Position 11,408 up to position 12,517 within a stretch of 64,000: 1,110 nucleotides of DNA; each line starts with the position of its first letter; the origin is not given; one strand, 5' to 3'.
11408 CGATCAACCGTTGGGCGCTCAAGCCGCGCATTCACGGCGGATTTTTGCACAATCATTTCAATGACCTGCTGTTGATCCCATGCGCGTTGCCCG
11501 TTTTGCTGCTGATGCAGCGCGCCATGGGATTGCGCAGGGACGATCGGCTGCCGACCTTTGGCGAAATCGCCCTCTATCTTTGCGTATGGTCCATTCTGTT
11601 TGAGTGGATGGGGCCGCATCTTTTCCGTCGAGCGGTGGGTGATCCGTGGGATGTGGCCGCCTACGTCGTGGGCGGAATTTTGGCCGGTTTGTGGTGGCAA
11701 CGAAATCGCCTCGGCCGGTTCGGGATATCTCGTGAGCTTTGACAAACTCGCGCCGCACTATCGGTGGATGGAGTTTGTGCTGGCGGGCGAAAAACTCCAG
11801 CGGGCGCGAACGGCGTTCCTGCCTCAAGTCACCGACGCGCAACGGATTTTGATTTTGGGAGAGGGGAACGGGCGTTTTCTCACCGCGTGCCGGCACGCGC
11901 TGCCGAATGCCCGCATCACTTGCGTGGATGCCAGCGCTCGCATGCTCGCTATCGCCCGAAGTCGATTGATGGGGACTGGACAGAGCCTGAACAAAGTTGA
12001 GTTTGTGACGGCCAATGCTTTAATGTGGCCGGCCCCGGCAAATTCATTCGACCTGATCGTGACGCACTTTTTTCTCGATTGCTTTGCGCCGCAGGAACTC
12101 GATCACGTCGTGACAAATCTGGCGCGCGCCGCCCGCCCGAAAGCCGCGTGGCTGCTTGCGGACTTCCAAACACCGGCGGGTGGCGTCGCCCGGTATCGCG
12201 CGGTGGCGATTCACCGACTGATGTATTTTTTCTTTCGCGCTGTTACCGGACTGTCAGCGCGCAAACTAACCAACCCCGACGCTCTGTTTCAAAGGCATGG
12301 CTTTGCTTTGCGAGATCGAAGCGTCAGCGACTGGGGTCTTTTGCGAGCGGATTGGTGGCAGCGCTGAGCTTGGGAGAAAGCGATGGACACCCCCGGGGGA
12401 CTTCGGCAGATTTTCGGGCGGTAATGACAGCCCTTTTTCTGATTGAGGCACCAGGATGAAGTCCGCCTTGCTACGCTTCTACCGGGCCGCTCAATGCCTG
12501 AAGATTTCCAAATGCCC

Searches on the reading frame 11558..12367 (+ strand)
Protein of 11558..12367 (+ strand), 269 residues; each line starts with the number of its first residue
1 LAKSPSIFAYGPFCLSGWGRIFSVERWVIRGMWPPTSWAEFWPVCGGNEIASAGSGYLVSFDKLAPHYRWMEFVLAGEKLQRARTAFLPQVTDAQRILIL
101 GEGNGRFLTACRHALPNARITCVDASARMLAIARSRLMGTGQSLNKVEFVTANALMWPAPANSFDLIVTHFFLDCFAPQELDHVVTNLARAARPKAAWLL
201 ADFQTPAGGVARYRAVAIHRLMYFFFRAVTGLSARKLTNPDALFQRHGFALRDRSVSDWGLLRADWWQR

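Call 60: search_protein_families(library=pfam, proteins=[window:11558-12367:+])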
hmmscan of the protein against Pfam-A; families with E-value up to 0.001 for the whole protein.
window:11558-12367:+ (269 aa): 6 families
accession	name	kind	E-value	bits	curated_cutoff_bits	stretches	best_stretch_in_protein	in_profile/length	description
PF13649.12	Methyltransf_25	-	6.9e-16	59.2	27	1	97-194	1-95/97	Methyltransferase domain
PF08241.18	Methyltransf_11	-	1.7e-12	48.2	21.2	1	100-195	3-90/95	Methyltransferase domain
PF08242.18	Methyltransf_12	-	7.5e-12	46.3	30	1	99-195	2-95/98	Methyltransferase domain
PF01209.24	Ubie_methyltran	-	8.5e-08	32.3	20.1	1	61-177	13-130/233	ubiE/COQ5 methyltransferase family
PF13847.12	Methyltransf_31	-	6.3e-07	29.6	27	1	94-204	4-113/145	Methyltransferase domain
PF05175.20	MTS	-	0.00013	22.1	23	1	85-169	21-104/170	Methyltransferase small domain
